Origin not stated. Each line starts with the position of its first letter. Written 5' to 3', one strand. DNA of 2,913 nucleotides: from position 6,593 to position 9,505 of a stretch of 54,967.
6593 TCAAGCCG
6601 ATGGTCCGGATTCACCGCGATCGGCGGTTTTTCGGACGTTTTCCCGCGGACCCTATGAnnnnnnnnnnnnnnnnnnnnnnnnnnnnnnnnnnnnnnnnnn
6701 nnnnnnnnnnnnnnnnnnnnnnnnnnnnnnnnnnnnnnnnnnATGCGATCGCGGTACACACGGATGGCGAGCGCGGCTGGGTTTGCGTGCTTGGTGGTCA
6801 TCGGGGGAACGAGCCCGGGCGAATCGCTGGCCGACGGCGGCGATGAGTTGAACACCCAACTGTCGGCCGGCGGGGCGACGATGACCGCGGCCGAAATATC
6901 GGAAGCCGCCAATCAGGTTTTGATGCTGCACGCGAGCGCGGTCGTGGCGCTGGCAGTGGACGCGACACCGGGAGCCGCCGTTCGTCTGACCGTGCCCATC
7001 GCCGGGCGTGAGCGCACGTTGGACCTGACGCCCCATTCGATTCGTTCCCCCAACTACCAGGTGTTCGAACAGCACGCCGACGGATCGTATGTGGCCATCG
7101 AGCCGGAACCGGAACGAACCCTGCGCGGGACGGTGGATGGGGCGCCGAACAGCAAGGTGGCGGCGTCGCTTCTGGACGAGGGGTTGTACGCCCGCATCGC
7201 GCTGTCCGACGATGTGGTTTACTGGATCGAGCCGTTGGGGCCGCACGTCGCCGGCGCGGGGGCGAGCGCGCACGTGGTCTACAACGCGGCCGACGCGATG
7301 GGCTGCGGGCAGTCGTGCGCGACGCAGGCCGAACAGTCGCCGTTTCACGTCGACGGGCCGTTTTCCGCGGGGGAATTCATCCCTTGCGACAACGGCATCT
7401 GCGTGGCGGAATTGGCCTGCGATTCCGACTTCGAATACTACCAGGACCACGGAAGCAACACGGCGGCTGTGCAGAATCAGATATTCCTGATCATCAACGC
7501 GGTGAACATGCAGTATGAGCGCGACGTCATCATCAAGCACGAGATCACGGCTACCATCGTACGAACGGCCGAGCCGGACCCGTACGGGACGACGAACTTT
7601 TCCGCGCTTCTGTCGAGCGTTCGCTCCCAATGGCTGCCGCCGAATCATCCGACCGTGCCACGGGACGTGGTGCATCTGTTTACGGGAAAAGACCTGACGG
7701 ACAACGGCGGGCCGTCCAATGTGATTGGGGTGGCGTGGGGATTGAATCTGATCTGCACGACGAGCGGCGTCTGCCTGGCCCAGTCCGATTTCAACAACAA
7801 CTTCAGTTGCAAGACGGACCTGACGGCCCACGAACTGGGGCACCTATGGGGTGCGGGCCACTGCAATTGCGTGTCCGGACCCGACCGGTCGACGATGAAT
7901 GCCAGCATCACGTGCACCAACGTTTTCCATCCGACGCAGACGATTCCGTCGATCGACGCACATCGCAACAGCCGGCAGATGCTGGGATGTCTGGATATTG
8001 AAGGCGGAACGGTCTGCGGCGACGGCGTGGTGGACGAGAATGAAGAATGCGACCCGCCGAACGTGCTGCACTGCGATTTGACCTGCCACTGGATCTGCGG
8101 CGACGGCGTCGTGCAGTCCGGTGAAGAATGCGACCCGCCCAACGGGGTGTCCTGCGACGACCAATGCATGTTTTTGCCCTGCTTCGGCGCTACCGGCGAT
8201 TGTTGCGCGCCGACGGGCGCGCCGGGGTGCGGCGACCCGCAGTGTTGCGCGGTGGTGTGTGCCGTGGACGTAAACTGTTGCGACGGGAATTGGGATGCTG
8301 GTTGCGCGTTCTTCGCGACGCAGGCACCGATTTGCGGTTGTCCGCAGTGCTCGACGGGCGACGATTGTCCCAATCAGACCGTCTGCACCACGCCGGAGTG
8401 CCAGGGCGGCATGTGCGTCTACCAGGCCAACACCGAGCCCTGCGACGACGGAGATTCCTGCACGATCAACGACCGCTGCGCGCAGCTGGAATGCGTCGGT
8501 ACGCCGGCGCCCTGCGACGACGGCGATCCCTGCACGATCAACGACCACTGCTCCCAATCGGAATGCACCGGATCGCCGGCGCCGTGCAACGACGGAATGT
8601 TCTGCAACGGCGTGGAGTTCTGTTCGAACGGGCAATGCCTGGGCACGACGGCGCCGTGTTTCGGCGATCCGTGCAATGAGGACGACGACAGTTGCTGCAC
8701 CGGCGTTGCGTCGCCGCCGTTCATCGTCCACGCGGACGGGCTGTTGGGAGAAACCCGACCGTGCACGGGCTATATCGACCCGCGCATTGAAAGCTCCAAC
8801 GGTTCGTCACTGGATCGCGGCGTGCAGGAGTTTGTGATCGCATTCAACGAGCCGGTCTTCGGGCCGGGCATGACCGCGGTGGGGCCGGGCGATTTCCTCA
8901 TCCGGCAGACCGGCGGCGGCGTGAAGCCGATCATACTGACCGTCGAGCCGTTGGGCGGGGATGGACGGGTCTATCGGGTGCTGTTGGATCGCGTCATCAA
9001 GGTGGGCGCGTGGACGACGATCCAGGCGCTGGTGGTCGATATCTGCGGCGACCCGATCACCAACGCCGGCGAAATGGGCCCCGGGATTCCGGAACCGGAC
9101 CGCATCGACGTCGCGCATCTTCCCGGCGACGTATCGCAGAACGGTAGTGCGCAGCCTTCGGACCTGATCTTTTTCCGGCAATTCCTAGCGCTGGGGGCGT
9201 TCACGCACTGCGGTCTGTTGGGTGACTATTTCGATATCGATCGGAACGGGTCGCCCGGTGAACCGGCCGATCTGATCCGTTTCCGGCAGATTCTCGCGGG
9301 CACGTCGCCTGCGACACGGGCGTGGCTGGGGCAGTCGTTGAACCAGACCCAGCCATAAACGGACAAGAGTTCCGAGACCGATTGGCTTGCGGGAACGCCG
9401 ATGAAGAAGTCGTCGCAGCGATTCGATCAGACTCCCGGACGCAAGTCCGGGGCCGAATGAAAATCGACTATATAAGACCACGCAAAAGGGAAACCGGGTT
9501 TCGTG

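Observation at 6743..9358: Bacterial reprolysin/ADAM-like metalloprotease with disintegrin-like CGDGVV..EECD modules, Cys-rich repeats and a dockerin-like tail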

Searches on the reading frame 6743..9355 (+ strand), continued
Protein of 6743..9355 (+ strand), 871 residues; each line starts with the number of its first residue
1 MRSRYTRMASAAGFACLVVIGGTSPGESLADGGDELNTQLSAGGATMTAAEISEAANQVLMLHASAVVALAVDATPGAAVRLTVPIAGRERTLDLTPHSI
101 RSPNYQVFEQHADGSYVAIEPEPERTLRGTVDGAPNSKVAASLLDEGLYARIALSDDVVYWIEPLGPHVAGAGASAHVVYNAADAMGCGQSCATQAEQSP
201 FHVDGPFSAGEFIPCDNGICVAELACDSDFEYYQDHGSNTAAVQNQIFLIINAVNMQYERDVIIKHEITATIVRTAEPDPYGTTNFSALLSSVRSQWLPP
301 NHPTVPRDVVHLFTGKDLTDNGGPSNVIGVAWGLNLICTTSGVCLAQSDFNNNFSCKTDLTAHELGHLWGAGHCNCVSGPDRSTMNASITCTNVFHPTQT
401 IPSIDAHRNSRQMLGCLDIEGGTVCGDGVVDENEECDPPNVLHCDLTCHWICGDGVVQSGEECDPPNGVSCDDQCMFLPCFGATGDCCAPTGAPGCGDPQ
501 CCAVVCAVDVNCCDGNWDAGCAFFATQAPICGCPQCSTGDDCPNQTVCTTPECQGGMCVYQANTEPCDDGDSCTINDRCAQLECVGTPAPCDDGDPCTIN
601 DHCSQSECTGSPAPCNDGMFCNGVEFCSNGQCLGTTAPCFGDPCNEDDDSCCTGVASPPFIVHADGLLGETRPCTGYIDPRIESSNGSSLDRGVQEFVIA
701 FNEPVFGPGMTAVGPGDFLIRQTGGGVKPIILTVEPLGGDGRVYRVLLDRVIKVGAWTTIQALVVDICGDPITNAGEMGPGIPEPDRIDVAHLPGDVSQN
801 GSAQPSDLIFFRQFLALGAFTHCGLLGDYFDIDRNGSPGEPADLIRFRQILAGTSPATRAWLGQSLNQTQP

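Call 24: search_protein_families(library=pfam, proteins=[P0018, P0094, P0003], max_evalue=0.1)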
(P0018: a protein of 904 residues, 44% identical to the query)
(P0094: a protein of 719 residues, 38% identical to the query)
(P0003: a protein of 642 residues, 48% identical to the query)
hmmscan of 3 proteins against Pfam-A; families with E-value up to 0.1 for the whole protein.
P0018 (904 aa): 7 families
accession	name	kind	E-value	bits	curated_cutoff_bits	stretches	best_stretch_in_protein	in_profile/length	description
PF13688.12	Reprolysin_5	-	7.1e-16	59.5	27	1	214-446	7-189/196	Metallo-peptidase family M12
PF13582.12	Reprolysin_3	-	3e-13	50.8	22.4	1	234-369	2-122/123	Metallo-peptidase family M12B Reprolysin-like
PF13583.11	Reprolysin_4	-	1.3e-10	41.7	22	1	211-398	4-175/203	Metallo-peptidase family M12B Reprolysin-like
PF00526.23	Dicty_CTDC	-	4.9e-08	33.1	27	3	810-828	2-20/24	Dictyostelium (slime mold) repeat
PF13574.12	Reprolysin_2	-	4.6e-07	30.3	27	1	233-375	5-148/195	Metallo-peptidase family M12B Reprolysin-like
PF23759.1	GBD_T9SS_assoc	-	2.7e-05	24.9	27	1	504-595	1-85/116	Galactose binding domain-like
PF00413.30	Peptidase_M10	-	0.045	14.1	24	1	354-384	109-139/159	Matrixin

P0094 (719 aa): 5 families
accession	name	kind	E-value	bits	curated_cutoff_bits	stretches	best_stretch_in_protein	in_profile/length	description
PF13688.12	Reprolysin_5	-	2.4e-14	54.5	27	1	208-386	10-183/196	Metallo-peptidase family M12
PF13582.12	Reprolysin_3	-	4.6e-12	47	22.4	1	225-360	2-122/123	Metallo-peptidase family M12B Reprolysin-like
PF13583.11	Reprolysin_4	-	2.3e-08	34.4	22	1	202-389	4-175/203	Metallo-peptidase family M12B Reprolysin-like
PF13574.12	Reprolysin_2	-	2e-06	28.3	27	1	222-368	3-150/195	Metallo-peptidase family M12B Reprolysin-like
PF00413.30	Peptidase_M10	-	0.04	14.2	24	1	347-375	111-139/159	Matrixin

P0003 (642 aa): 6 families
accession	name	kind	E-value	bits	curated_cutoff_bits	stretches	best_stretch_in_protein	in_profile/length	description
PF13688.12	Reprolysin_5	-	2.4e-18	67.5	27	1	228-385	6-168/196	Metallo-peptidase family M12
PF13582.12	Reprolysin_3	-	1.5e-17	64.7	22.4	1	250-371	2-122/123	Metallo-peptidase family M12B Reprolysin-like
PF13583.11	Reprolysin_4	-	4.7e-15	56.2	22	1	226-374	4-154/203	Metallo-peptidase family M12B Reprolysin-like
PF01421.25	Reprolysin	-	4.2e-13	50.2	20.8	1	228-374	4-156/200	Reprolysin (M12B) family zinc metalloprotease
PF00526.23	Dicty_CTDC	-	2.8e-10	40.2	27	5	540-561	1-21/24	Dictyostelium (slime mold) repeat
PF13574.12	Reprolysin_2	-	1.9e-09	38.1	27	1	251-381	7-147/195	Metallo-peptidase family M12B Reprolysin-like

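Call 29: find_encoding_contigs(protein=P0001, flank=10000, max_places=3)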
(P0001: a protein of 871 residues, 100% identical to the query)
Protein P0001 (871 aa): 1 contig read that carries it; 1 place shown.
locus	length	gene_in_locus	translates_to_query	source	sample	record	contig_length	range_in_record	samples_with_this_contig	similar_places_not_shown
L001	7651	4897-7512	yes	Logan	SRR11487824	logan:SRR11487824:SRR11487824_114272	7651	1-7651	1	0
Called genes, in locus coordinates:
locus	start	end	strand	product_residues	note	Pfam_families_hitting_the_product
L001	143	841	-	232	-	PF25842:NfeD_TM (faint)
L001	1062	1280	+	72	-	PF15919:HicB_lk_antitox (weak)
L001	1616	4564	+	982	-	PF00246:Peptidase_M14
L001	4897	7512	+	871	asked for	PF13582:Reprolysin_3, PF13583:Reprolysin_4, PF13688:Reprolysin_5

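Call 49: search_protein_families(library=pfam, alignment_id=A5, max_evalue=0.01)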
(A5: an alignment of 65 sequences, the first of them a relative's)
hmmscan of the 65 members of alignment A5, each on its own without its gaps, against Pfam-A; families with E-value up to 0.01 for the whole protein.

A. member 1, P0001 (871 aa): 5 families
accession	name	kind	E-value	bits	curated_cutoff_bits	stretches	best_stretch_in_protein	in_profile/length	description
PF13688.12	Reprolysin_5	-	2.8e-13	51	27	1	224-379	7-163/196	Metallo-peptidase family M12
PF13582.12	Reprolysin_3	-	2.1e-11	44.8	22.4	1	245-373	2-122/123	Metallo-peptidase family M12B Reprolysin-like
PF13583.11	Reprolysin_4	-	2.7e-08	34.2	22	1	221-381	4-159/203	Metallo-peptidase family M12B Reprolysin-like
PF13574.12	Reprolysin_2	-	0.00031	21.1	27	1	242-381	3-150/195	Metallo-peptidase family M12B Reprolysin-like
PF01421.25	Reprolysin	-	0.0015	19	20.8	1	229-376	10-156/200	Reprolysin (M12B) family zinc metalloprotease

B. families by the number of members that match (of 65 scanned): 41 families (the first 25 are shown)
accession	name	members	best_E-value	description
PF13688.12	Reprolysin_5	65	7.2e-25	Metallo-peptidase family M12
PF13582.12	Reprolysin_3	65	1.4e-22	Metallo-peptidase family M12B Reprolysin-like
PF13583.11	Reprolysin_4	65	9.5e-21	Metallo-peptidase family M12B Reprolysin-like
PF13574.12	Reprolysin_2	65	2.3e-13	Metallo-peptidase family M12B Reprolysin-like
PF01421.25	Reprolysin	57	3.3e-15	Reprolysin (M12B) family zinc metalloprotease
PF00404.24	Dockerin_1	12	2.8e-06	Dockerin type I domain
PF00526.23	Dicty_CTDC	10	2.5e-20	Dictyostelium (slime mold) repeat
PF02369.22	Big_1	9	1.6e-07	Bacterial Ig-like domain (group 1)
PF23759.1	GBD_T9SS_assoc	7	1.6e-06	Galactose binding domain-like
PF24107.1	DUF7382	6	0.0016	Domain of unknown function (DUF7382)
PF00036.39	EF-hand_1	5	0.00013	EF hand domain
PF13405.12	EF-hand_6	5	0.00052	EF-hand domain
PF00413.30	Peptidase_M10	5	0.0018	Matrixin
PF00041.27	fn3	4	5.9e-23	Fibronectin type III domain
PF25059.1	FN3_DSCAM-DSCAML_C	3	6e-12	DSCAM/DSCAML C-terminal Fn3-like domain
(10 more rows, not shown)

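Call 50: find_encoding_contigs(protein=P0002, flank=8000, max_places=2)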
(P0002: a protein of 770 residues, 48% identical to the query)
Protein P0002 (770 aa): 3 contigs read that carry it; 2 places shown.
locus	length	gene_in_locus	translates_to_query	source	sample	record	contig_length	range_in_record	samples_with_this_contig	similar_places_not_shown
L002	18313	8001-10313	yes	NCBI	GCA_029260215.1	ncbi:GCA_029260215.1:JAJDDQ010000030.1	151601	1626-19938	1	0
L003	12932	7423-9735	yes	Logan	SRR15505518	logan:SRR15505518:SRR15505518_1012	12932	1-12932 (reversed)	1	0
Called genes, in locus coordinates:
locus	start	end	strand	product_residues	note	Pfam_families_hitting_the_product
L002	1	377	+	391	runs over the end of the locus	-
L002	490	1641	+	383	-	-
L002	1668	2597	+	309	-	-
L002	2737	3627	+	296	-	-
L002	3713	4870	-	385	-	PF00639:Rotamase, PF13616:Rotamase_3 (weak)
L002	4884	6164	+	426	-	PF01264:Chorismate_synt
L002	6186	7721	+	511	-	-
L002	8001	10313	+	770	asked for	PF13583:Reprolysin_4 (faint), PF13688:Reprolysin_5, PF13582:Reprolysin_3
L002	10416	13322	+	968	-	PF13582:Reprolysin_3, PF13583:Reprolysin_4, PF13688:Reprolysin_5, PF13927:Ig_3 (weak), PF07679:I-set (weak), PF13927:Ig_3 (weak)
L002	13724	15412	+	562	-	PF07969:Amidohydro_3, PF01979:Amidohydro_1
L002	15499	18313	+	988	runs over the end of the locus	-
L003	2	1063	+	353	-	?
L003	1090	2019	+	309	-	-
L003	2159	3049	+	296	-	-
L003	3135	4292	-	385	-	PF00639:Rotamase, PF13616:Rotamase_3 (weak)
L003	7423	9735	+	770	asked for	PF13583:Reprolysin_4 (faint), PF13688:Reprolysin_5, PF13582:Reprolysin_3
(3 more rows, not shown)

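Call 51: find_encoding_contigs(protein=P0018, flank=8000, max_places=2)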
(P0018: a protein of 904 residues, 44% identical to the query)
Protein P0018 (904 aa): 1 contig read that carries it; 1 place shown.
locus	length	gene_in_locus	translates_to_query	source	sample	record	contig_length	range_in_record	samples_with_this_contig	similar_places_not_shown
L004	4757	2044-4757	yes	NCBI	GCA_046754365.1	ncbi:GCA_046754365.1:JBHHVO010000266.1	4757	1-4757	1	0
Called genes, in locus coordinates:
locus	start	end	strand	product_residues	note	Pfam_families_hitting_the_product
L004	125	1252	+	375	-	PF13439:Glyco_transf_4, PF00534:Glycos_transf_1, PF13692:Glyco_trans_1_4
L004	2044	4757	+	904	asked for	PF13583:Reprolysin_4, PF13688:Reprolysin_5, PF13574:Reprolysin_2 (weak), PF13582:Reprolysin_3, PF00526:Dicty_CTDC (weak)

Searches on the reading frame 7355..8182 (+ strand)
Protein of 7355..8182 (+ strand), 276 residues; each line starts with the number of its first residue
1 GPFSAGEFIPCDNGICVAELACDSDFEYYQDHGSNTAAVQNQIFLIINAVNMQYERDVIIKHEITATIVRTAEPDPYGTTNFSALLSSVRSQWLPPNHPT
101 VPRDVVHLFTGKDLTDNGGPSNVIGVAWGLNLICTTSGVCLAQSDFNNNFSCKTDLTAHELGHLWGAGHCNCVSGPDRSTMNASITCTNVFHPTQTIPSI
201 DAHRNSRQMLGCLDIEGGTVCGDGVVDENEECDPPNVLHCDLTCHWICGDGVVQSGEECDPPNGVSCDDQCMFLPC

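Call 32: predict_structure(alignment_id=A3)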
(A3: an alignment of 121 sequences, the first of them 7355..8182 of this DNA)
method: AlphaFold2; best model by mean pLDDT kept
length: 276 residues; sequences in the alignment: 121
mean_pLDDT: 84.5   pTM: 0.77
mean pLDDT of the five models: 84.5, 83.7, 83.5, 83.2, 83.1
residues with pLDDT >= 90: 189; 70-90: 17; 50-70: 38; < 50: 32
segments of 3 or more residues with pLDDT < 50: 1-6, 234-245, 265-276
pLDDT, mean of each block of 10 residues (from residue 1): 49 88 98 98 98 97 98 97 98 96 98 94 97 97 96 98 98 90 96 97 92 81 58 48 48 52 49 40
secondary structure, 60 per line:
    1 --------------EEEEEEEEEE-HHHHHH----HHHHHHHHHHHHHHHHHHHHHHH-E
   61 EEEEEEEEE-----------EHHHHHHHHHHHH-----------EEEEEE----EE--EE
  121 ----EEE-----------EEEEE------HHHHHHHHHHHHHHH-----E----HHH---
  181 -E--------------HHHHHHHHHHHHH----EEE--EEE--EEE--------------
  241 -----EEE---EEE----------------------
elements in order: E15-24 H26-31 H36-58 E60-69 H82-93 E105-110 E125-127 E139-143 H150-164 H197-209 E214-216 E219-221 E224-226 E246-248 E252-254

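Call 34: fold_search(model_id=the predicted structure, library=pdb)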
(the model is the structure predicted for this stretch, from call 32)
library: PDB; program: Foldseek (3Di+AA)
matches with E <= 10: 845; with E <= 0.001: 158
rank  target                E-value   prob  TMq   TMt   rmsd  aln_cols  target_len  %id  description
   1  2erq_B                2.9e-15  1.00  0.63  0.42   6.2       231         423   21  Crystal structure of vascular apoptosis-inducing protein-1(tetragonal crystal form) (released 2006-06-20)
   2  2erq_A                7.8e-15  1.00  0.63  0.42   6.4       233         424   21  Crystal structure of vascular apoptosis-inducing protein-1(tetragonal crystal form) (released 2006-06-20)
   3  2ero_A                8.9e-15  1.00  0.63  0.42  15.1       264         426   21  Crystal structure of vascular apoptosis-inducing protein-1(orthorhombic crystal form) (released 2006-06-20)
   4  3k7n_A                2.6e-14  1.00  0.64  0.46   6.2       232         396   23  Structures of two elapid snake venom metalloproteases with distinct activities highlight the disulfide patterns in the (released 2010-03-02)
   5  1bsw                  1.2e-13  1.00  0.62  0.85   2.5       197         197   15  ACUTOLYSIN A FROM SNAKE VENOM OF AGKISTRODON ACUTUS AT PH 7.5 (released 1999-08-26)
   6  2dw0_A                1.2e-13  1.00  0.60  0.41  11.2       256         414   21  Crystal structure of VAP2 from Crotalus atrox venom (Form 2-1 crystal) (released 2007-07-10)
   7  6x5x                  1.3e-13  1.00  0.59  0.80   2.9       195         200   19  Crystal structure o BmooMP-I, a P-I metalloproteinase from Bothrops moojeni (released 2020-10-07)
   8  4dd8_D                1.9e-13  1.00  0.60  0.79   3.3       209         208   20  ADAM-8 metalloproteinase domain with bound batimastat (released 2012-06-06)
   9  3hdb_A                2.0e-13  1.00  0.60  0.41   6.5       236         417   18  Crystal structure of AaHIV, A metalloproteinase from venom of Agkistrodon Acutus (released 2009-08-11)
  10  1dth_A                2.2e-13  1.00  0.61  0.81   2.8       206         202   19  METALLOPROTEASE (released 1997-02-12)
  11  2dw1_A                2.5e-13  1.00  0.60  0.41   6.4       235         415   20  Crystal structure of VAP2 from Crotalus atrox venom (Form 2-2 crystal) (released 2007-07-10)
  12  1iag                  2.6e-13  1.00  0.61  0.82   2.6       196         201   19  FIRST STRUCTURE OF A SNAKE VENOM METALLOPROTEINASE: A PROTOTYPE FOR MATRIX METALLOPROTEINASES(SLASH)COLLAGENASES (released 1994-08-31)
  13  4dd8_B                2.6e-13  1.00  0.61  0.80   3.3       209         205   20  ADAM-8 metalloproteinase domain with bound batimastat (released 2012-06-06)
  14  4j4m_A                3.4e-13  1.00  0.59  0.82   2.6       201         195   18  Crystal structure of TM-1, a Trimeresurus mucrosquamatus venom metalloproteinase (released 2013-07-10)
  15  4dd8_A                3.4e-13  1.00  0.59  0.80   3.3       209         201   20  ADAM-8 metalloproteinase domain with bound batimastat (released 2012-06-06)
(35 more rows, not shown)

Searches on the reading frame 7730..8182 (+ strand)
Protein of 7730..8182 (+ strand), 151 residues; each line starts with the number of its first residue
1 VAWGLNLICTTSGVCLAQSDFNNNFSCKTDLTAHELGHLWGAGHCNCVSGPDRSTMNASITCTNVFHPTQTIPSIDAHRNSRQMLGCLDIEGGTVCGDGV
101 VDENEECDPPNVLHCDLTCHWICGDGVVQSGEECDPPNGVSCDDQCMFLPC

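Call 58: search_protein_representatives(protein=window:7730-8182:+)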
Query: 151 residues. Proteins with E-value up to 0.001 (for the whole library): 1546; up to 1e-10: 507; up to 1e-30: 21. The best 150 are listed.
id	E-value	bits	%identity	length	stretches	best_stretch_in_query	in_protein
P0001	3.4e-100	349.3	99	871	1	1-151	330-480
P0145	5.7e-63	228.1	44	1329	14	94-147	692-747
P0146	6.0e-58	211.8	52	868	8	95-151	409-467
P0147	2.4e-57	209.8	59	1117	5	94-150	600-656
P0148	4.1e-50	186.3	52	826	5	94-150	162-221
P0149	7.9e-50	185.4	48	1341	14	94-151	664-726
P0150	1.1e-45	171.9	52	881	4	88-150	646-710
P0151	1.1e-43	165.4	51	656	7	95-150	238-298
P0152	9.3e-42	159.1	48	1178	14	96-149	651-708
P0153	2.2e-41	157.8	49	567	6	86-149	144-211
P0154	3.6e-40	153.9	47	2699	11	93-149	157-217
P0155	1.5e-39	151.9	48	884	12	85-144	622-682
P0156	2.1e-37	144.9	48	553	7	93-151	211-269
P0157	1.2e-36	142.5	48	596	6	55-147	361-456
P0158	6.7e-36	140.0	51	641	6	96-151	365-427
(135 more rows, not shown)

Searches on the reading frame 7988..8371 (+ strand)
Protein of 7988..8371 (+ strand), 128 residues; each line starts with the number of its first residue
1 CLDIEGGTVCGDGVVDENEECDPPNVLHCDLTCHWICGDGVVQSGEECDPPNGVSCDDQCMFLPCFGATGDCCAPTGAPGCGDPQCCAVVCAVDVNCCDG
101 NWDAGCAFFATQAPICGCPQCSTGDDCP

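Call 23: find_homologous_proteins(query=window:7988-8371:+, max_evalue=0.01)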
Query seq(128 aa) (128 aa): 5 proteins with E <= 0.01 among 12 candidates.
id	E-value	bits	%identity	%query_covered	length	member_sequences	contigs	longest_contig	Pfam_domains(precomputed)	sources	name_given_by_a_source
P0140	8.0e-12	63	48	65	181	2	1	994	PF26780.1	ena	-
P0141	1.5e-9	56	54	39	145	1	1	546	-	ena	-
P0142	1.5e-6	46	52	42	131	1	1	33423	PF13948.12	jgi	jgi:cysteine-rich repeat protein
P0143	2.4e-6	46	48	41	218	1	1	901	-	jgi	jgi:hypothetical protein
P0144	1.7e-3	36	46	45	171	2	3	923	PF13948.12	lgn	-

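Call 24: search_protein_families(library=pfam, proteins=[P0140, P0141, P0142, P0143, P0144], max_evalue=0.1)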
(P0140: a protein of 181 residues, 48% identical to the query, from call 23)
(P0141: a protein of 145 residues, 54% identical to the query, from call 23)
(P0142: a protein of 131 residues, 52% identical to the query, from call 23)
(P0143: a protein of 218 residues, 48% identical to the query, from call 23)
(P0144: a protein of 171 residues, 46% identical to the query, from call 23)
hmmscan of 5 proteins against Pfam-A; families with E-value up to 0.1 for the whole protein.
P0140 (181 aa): 1 family
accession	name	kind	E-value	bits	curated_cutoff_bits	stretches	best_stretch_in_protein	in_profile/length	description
PF00404.24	Dockerin_1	-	0.064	13.9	22.9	1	25-41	36-52/57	Dockerin type I domain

P0141 (145 aa): 1 family
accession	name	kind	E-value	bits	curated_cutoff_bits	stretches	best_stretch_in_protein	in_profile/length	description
PF13948.11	DUF4215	-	0.0084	16.8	27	0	12-47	7-43/47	Domain of unknown function (DUF4215)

P0142 (131 aa): 1 family
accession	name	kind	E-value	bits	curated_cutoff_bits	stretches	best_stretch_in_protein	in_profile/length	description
PF13948.11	DUF4215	-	6.1e-14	52.5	27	2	76-114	10-46/47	Domain of unknown function (DUF4215)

P0143 (218 aa): 1 family
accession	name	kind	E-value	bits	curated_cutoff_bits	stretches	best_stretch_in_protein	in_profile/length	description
PF13948.11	DUF4215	-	0.022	15.5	27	1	3-21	17-33/47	Domain of unknown function (DUF4215)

P0144 (171 aa): 1 family
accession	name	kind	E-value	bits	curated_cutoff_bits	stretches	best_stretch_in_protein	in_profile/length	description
PF13948.11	DUF4215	-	7.3e-22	77.8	27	3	60-92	16-46/47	Domain of unknown function (DUF4215)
